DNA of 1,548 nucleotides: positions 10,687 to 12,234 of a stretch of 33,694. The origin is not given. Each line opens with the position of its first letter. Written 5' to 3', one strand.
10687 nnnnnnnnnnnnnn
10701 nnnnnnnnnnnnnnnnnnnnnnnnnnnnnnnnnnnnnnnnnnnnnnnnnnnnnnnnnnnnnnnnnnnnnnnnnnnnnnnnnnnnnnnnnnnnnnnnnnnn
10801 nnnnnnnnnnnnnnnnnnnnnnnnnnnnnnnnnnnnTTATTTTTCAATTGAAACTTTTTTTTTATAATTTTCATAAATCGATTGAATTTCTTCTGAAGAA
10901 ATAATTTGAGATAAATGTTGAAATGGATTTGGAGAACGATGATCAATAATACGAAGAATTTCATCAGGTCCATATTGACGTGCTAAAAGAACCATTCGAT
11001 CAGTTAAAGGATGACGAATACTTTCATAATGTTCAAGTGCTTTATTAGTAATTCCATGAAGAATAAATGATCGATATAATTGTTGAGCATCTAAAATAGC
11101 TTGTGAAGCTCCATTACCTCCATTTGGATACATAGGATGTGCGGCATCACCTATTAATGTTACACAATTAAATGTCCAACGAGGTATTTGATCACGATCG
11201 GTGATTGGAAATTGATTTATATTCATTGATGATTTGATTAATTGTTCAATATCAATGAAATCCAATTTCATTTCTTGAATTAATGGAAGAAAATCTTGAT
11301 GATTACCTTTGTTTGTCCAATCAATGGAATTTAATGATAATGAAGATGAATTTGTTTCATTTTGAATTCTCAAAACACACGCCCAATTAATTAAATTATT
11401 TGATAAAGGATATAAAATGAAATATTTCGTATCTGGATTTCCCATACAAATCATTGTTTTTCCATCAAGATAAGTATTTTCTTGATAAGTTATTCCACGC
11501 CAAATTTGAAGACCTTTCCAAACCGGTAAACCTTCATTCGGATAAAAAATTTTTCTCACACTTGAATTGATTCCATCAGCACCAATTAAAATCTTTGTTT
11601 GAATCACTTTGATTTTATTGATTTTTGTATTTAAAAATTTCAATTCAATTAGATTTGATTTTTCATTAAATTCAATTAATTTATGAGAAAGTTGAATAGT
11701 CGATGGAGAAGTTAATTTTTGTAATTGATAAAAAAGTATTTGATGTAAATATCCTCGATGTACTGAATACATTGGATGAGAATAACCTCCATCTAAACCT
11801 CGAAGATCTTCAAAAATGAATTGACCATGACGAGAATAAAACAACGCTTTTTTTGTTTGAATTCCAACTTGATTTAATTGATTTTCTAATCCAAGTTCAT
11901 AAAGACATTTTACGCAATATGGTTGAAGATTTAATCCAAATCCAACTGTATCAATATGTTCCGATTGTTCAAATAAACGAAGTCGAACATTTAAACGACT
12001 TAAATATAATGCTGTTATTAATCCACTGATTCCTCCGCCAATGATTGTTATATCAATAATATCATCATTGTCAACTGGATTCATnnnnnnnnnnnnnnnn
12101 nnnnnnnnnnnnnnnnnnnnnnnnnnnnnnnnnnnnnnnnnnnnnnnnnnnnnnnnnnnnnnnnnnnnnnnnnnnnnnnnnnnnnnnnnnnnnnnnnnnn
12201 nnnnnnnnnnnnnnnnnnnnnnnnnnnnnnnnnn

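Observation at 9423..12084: Convergent type III polyketide synthase / tRNA-Thr / FAD-monooxygenase mini-cluster: candidate foreign-derived secondary-metabolite module in an animal genome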

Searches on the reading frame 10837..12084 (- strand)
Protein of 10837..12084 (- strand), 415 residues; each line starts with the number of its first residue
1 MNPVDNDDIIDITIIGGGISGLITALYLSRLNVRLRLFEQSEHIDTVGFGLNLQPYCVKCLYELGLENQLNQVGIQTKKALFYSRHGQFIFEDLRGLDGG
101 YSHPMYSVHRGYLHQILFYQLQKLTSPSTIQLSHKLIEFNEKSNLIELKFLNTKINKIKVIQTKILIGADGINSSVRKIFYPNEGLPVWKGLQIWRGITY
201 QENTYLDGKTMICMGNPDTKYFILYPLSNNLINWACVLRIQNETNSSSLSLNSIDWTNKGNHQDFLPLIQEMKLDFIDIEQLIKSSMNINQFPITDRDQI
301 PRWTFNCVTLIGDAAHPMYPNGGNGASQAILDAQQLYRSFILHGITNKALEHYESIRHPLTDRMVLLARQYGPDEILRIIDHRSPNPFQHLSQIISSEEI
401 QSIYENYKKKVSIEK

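Call 4: search_protein_families(library=pfam, proteins=[window:10837-12084:-], max_evalue=0.01)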
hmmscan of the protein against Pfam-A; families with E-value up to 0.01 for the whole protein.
window:10837-12084:- (415 aa): 5 families
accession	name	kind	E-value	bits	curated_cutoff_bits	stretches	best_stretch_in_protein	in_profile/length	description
PF01494.25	FAD_binding_3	-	9.3e-21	74.9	22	1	11-365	3-346/349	FAD binding domain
PF04820.20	Trp_halogenase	-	1.5e-06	27.8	21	1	11-85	1-80/458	Tryptophan halogenase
PF13450.12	NAD_binding_8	-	2.1e-05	25.1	21.9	1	14-44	1-31/68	NAD(P)-binding Rossmann-like domain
PF01266.30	DAO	-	0.00013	22.1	27.9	1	11-42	1-32/353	FAD dependent oxidoreductase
PF07992.20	Pyr_redox_2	-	0.0086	16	26.1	0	12-71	145-203/291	Pyridine nucleotide-disulphide oxidoreductase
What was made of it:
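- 10837..12084 (-): Intronless PhzS-like group A flavin-dependent monooxygenase gene, 415 aa. FAD_binding_3 (call 4).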

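Call 5: search_protein_families(library=ncbifam, proteins=[window:10837-12084:-], max_evalue=0.01)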
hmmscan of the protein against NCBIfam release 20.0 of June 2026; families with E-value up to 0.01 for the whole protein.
window:10837-12084:- (415 aa): 62 families (the best 25 are shown)
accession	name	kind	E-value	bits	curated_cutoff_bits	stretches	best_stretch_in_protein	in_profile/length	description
NF005720.0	PRK07538.1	subfamily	1.7e-122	409.4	400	1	11-413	4-406/418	hypothetical protein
NF005243.0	PRK06753.1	equivalog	5.1e-37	127.6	365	1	11-372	2-335/374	hypothetical protein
NF006021.0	PRK08163.1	equivalog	1.6e-34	119.6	459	1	11-372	7-354/398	3-hydroxybenzoate 6-monooxygenase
NF005313.0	PRK06847.1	subfamily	1.7e-34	119.4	372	1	9-372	4-348/375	hypothetical protein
NF033623.1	urate_HpxO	equivalog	5.1e-33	114.5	500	1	12-371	2-342/381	FAD-dependent urate hydroxylase HpxO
NF005566.0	PRK07236.1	subfamily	1.1e-25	90.4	333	2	10-203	7-182/386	hypothetical protein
NF005062.0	PRK06475.1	equivalog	9.9e-25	87.2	524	1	12-359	6-345/401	FAD-binding protein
TIGR03219.1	salicylate_mono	equivalog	1.4e-21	76.6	446.35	2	10-184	1-169/414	salicylate 1-monooxygenase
NF004832.0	PRK06184.1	subfamily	3.2e-17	62.5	476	2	7-178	4-175/506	hypothetical protein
TIGR01988.1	Ubi-OHases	subfamily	6.8e-17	61.4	224.65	2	11-179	1-170/387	ubiquinone biosynthesis hydroxylase, UbiH/UbiF/VisC/COQ6 family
NF004780.0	PRK06126.1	subfamily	1.6e-15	56.5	445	1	107-371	123-372/552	hypothetical protein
NF004829.0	PRK06183.1-3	subfamily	1.8e-15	56.7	390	2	9-179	8-180/520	bifunctional 3-(3-hydroxy-phenyl)propionate/3-hydroxycinnamic acid hydroxylase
TIGR01984.1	UbiH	equivalog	4.5e-15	55.4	392.2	1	11-181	1-169/382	2-octaprenyl-6-methoxyphenyl hydroxylase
NF033476.1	tet_destruct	subfamily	1.8e-13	50.2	550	1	9-361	3-337/386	tetracycline destructase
NF005761.0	PRK07588.1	equivalog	5e-13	48.7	454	1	12-362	3-336/392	FAD-binding domain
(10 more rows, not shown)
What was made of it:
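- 10837..12084 (-): NCBIfam PRK07538, 409 bits against a cut-off of 400 (call 5).
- On Group A flavoprotein monooxygenase, PhzS-like subfamily (NCBIfam PRK07538): 409.4 bits against 400; residues 11-413 match profile positions 4-406 of 418 (call 5).
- Checked: It matches Pfam FAD_binding_3 (74.9 bits) and NCBIfam PRK07538 (409 bits, cut-off 400) (calls 4, 5).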

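Call 8: find_homologous_proteins(query=window:10837-12084:-)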
Query window:10837-12084:- (415 aa): 4656 proteins with E <= 0.001 among 8000 candidates; the best 120 are listed.
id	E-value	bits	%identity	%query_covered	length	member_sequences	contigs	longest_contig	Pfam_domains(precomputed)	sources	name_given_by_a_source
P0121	3.4e-281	950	100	100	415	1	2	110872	PF13450.13,PF04820.21,PF01494.26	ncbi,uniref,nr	ncbi:unnamed protein product [Adineta ricciae]|uniref:FAD-binding domain-containing protein n=1 Tax=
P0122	7.4e-232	787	82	95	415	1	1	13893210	PF01266.31,PF13450.13,PF04820.21,PF01494.26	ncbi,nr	ncbi:hypothetical protein I4U23_031309 [Adineta vaga]|nr:hypothetical protein I4U23_031309 [Adineta 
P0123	6.5e-172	590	61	99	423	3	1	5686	PF01494.26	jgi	jgi:2-polyprenyl-6-methoxyphenol hydroxylase-like FAD-dependent oxidoreductase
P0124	1.3e-168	579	60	98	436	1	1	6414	PF01494.26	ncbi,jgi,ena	jgi:2-polyprenyl-6-methoxyphenol hydroxylase-like FAD-dependent oxidoreductase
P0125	2.2e-168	578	61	99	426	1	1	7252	PF01494.26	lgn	-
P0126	2.2e-168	578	60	99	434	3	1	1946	PF01494.26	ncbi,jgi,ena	jgi:2-polyprenyl-6-methoxyphenol hydroxylase-like FAD-dependent oxidoreductase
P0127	6.6e-156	537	58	97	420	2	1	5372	PF01494.26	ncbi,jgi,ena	jgi:2-polyprenyl-6-methoxyphenol hydroxylase-like FAD-dependent oxidoreductase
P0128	5.0e-146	505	54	98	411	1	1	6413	PF01494.26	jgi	jgi:2-polyprenyl-6-methoxyphenol hydroxylase-like FAD-dependent oxidoreductase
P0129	7.8e-145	501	56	93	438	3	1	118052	PF01494.26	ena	-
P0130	2.7e-139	483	51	97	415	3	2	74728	PF01494.26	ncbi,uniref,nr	ncbi:unnamed protein product [Rotaria sordida]|uniref:FAD-binding domain-containing protein n=1 Tax=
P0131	1.4e-138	480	51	97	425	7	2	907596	PF01494.26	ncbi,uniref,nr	ncbi:unnamed protein product [Adineta steineri]|uniref:FAD-binding domain-containing protein n=1 Tax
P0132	1.4e-138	480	50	97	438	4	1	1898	PF01494.26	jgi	jgi:2-polyprenyl-6-methoxyphenol hydroxylase-like FAD-dependent oxidoreductase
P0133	5.2e-138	478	49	97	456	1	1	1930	PF01266.31,PF13450.13,PF00890.31,PF01494.26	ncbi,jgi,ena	jgi:2-polyprenyl-6-methoxyphenol hydroxylase-like FAD-dependent oxidoreductase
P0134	5.9e-133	462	48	97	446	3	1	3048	PF01266.31,PF13450.13,PF00890.31,PF01494.26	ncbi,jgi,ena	jgi:2-polyprenyl-6-methoxyphenol hydroxylase-like FAD-dependent oxidoreductase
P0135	7.3e-133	461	47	97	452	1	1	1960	PF01266.31,PF13450.13,PF00890.31,PF01494.26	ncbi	-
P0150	3.6e-101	357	62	65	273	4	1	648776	PF01494.26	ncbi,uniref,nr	ncbi:unnamed protein product [Adineta steineri]|uniref:FAD-binding domain-containing protein n=1 Tax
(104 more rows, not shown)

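Call 19: find_encoding_contigs(protein=P0123, flank=10000, max_places=3)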
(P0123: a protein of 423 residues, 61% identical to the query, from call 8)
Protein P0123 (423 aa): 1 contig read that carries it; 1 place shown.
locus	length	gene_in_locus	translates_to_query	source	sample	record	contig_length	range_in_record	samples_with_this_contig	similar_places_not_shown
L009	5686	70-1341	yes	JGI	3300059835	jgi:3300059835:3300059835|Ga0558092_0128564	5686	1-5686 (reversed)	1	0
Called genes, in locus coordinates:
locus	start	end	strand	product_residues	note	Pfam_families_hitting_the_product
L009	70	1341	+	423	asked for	PF01494:FAD_binding_3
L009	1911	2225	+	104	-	PF00324:AA_permease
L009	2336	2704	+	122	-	PF00324:AA_permease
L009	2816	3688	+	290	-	PF00324:AA_permease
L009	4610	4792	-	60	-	-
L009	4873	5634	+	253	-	-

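Call 20: find_encoding_contigs(protein=P0129, flank=10000, max_places=3)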
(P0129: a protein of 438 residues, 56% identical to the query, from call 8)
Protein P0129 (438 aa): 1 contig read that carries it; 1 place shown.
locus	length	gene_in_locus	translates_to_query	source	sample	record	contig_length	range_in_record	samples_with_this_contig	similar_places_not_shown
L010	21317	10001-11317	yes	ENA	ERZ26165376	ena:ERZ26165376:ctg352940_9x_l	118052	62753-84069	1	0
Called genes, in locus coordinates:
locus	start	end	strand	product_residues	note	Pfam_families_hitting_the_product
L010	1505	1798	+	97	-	-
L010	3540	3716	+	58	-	-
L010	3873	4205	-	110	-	-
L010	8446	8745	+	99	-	-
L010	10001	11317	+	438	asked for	PF01494:FAD_binding_3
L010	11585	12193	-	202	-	PF03031:NIF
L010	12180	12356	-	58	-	-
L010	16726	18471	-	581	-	PF00884:Sulfatase, PF01663:Phosphodiest (faint), PF16347:SGSH_C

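Call 21: find_encoding_contigs(protein=P0150, flank=10000, max_places=3)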
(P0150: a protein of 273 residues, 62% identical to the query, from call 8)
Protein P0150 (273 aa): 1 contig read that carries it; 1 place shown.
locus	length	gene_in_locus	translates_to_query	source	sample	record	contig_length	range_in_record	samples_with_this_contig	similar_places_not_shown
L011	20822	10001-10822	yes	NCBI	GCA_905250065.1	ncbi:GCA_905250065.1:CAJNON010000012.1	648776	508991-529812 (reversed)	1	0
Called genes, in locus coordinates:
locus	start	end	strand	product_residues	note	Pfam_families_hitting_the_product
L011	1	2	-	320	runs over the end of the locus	-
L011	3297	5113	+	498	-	PF00278:Orn_DAP_Arg_deC, PF02784:Orn_Arg_deC_N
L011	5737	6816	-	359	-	PF16884:ADH_N_2, PF00107:ADH_zinc_N, PF13602:ADH_zinc_N_2 (weak)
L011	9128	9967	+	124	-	-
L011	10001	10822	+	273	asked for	PF01494:FAD_binding_3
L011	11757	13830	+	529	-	PF00067:p450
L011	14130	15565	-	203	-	-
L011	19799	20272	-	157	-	PF00060:Lig_chan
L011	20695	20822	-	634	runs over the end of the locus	PF00012:HSP70, PF06723:MreB_Mbl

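Call 31: search_solved_structures(query=window:10837-12084:-, show_alignments=1, max_evalue=1e-10)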
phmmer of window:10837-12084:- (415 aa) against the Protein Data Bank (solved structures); distinct sequences matched with E-value up to 1e-10: 15.
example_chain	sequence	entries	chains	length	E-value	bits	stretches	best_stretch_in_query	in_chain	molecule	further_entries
2rgj_A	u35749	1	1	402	2.2e-61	211.1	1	9-373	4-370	Flavin-containing monooxygenase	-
3c96_A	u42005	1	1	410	2.3e-61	211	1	9-374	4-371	Flavin-containing monooxygenase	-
5eow_A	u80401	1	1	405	1e-20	77.2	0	12-196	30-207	6-hydroxynicotinate 3-monooxygenase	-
8uiq_A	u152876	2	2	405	1.4e-20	76.7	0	12-196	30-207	6-hydroxynicotinate 3-monooxygenase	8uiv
8rqh_A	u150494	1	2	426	1.9e-18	69.7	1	12-363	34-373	Tropone 2-monooxygenase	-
8x38_A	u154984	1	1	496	1.9e-15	59.8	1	11-340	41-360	Decarboxylative Vanillate 1-Hydroxylase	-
6bz5_A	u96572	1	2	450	3.5e-15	58.9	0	10-187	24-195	Salicylate hydroxylase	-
8r2t_A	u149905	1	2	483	1.8e-14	56.6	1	11-364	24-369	FAD-binding domain-containing protein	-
4bk3_A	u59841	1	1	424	1e-13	54.1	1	12-336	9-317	PROBABLE SALICYLATE MONOOXYGENASE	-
4bjy_A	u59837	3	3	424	1.4e-13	53.6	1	12-336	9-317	PROBABLE SALICYLATE MONOOXYGENASE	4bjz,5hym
4bk2_A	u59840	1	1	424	1.4e-13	53.6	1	12-336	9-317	PROBABLE SALICYLATE MONOOXYGENASE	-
6pvf_A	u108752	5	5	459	1.7e-13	53.4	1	10-369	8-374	FAD monooxygenase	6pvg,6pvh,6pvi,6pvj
5evy_X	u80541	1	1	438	2.2e-13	53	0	282-372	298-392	Salicylate hydroxylase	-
4bk1_A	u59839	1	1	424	3.4e-13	52.4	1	12-336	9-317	PROBABLE SALICYLATE MONOOXYGENASE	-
8gsm_G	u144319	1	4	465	1.2e-11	47.3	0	12-198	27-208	4-hydroxybenzoate decarboxylase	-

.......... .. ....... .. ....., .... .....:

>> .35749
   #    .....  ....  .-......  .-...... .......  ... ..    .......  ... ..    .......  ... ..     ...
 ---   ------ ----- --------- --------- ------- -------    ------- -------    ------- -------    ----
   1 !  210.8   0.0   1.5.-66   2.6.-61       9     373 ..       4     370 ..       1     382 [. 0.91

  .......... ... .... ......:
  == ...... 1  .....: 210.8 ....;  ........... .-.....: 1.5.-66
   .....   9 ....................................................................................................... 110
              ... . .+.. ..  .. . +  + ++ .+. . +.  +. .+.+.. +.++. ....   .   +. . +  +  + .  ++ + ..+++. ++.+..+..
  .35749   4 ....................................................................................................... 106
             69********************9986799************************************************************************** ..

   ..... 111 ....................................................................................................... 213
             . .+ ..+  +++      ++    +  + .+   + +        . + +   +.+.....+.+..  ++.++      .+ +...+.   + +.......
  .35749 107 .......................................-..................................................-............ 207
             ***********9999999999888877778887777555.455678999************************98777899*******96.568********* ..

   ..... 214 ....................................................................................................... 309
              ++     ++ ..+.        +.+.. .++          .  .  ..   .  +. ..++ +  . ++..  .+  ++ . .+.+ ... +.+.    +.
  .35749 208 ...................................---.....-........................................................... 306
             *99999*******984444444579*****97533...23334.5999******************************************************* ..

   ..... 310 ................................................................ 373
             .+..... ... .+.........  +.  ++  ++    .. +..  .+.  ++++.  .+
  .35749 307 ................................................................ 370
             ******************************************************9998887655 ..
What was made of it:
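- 10837..12084 (-): Best solved relatives are 2rgj/3c96, E = 2e-61 (call 31).
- The FMO's best solved relatives are 2rgj/3c96, E = 2e-61 (call 31).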

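Call 42: find_related_loci(query=A2, collection=genome_contigs, flank=8000)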
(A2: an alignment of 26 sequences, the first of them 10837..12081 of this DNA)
Query A2 (414 aa) in genome_contigs; peptide patterns used: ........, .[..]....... (x = any residue, [..] = any of these).
600 stretches matched a pattern (row limit reached: there are more); 599 encode a relative of the query (tblastn E <= 1e-3); the best 80 are kept; 80 distinct loci.
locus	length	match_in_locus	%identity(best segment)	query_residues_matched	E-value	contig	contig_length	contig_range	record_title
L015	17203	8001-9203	38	9-408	4e-97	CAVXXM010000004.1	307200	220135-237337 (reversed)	MAG: uncultured Alphaproteobacteria bacterium isolate MFD01561.bin.1.13 genome assembly, contig: contig_2271, whole geno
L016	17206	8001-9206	36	8-408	1e-96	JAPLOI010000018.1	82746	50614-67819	MAG: Alphaproteobacteria bacterium isolate LacPavin_0818_WC50_MAG_69_13 LacPavin_0818_WC50_scaffold_1119882, whole genom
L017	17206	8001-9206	37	9-414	1e-96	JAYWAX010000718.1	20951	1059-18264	MAG: Acetobacteraceae bacterium isolate GL93_DN_metabinner_11_sub GL93_DN_metabinner_11_sub_717, whole genome shotgun se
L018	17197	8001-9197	38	9-408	5e-96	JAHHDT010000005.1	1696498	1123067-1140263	MAG: Aquamicrobium sp. isolate LANL01G contig_44, whole genome shotgun sequence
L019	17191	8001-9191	37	9-408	1e-94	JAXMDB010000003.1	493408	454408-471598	MAG: Hyphomicrobiaceae bacterium isolate STL-PRO25 C2.31.fa-3, whole genome shotgun sequence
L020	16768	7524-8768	36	3-414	1e-94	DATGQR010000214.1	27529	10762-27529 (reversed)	MAG TPA_asm: Thermomicrobiales bacterium isolate SMAG_U10429 k141_5461336, whole genome shotgun sequence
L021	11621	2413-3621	36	13-413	4e-93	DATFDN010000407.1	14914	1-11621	MAG TPA_asm: Acetobacteraceae bacterium isolate SMAG_U8581 k141_489008, whole genome shotgun sequence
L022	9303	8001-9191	36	9-408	1e-92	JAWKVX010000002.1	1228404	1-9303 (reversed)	MAG: Hyphomicrobiaceae bacterium isolate BC1.123 BC1.123.fa-2, whole genome shotgun sequence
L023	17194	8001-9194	36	4-408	2e-92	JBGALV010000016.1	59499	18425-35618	MAG: Alphaproteobacteria bacterium isolate MAG_MBR_H10.65 MBRH10-65_opera_contig_2027, whole genome shotgun sequence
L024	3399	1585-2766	36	8-408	3e-93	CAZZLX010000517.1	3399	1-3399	MAG TPA_asm: uncultured Rhizobium sp. isolate SRP124364_co1_94 genome assembly, contig: NODE_37243_length_3399_cov_4.517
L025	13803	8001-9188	36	8-408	7e-92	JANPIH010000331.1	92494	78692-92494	MAG: Rhodospirillales bacterium isolate VAR_61_metabat_98 VAR_61_k141_3972536, whole genome shotgun sequence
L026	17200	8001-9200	38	8-408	1e-91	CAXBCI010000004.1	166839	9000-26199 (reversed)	MAG TPA_asm: uncultured Hyphomicrobiales bacterium isolate ERR2762135_binner23_Refined_110 genome assembly, contig: ERZ3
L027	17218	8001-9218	36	9-414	3e-91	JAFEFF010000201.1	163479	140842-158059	MAG: Proteobacteria bacterium isolate SZAS LIN-11 LIN-390__201__length-163479, whole genome shotgun sequence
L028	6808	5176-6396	36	8-414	2e-91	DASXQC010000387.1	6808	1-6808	MAG TPA_asm: Reyranella sp. isolate SMAG_U5424 k141_44712, whole genome shotgun sequence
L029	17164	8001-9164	38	21-408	6e-91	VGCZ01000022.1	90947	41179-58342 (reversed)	MAG: Alphaproteobacteria bacterium isolate K_DeepCast_35m_m2_067 K_DeepCast_35m_m2_067_Ga0194129_10000358, whole genome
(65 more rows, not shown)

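Call 71: find_related_loci(query=A5, collection=metagenome_contigs, flank=8000)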
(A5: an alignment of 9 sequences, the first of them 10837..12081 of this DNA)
Query A5 (414 aa) in metagenome_contigs; peptide patterns used: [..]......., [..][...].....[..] (x = any residue, [..] = any of these).
600 stretches matched a pattern (row limit reached: there are more); 247 encode a relative of the query (tblastn E <= 1e-3); the best 80 are kept; 80 distinct loci.
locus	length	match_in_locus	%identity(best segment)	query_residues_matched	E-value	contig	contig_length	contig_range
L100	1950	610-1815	50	5-408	3e-155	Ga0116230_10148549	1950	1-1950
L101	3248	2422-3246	57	3-279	2e-109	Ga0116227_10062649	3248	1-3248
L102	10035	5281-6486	36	11-413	2e-91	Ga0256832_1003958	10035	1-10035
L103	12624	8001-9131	36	29-407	2e-87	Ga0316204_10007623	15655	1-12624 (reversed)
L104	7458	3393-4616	34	8-414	7e-87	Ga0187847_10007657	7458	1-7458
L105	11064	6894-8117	35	8-414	6e-87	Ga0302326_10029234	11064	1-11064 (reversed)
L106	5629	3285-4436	34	29-413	1e-83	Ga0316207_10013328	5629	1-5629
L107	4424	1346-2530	35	21-414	2e-83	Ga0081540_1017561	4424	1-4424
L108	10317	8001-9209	35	13-414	6e-83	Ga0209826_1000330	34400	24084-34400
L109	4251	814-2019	35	10-414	1e-82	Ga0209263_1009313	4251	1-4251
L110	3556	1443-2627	34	21-414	7e-83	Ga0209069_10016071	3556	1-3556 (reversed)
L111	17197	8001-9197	35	13-414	9e-82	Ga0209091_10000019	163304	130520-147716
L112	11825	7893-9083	34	21-414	3e-81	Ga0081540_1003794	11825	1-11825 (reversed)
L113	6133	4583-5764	34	21-414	3e-81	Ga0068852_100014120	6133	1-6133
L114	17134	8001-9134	35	29-407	8e-81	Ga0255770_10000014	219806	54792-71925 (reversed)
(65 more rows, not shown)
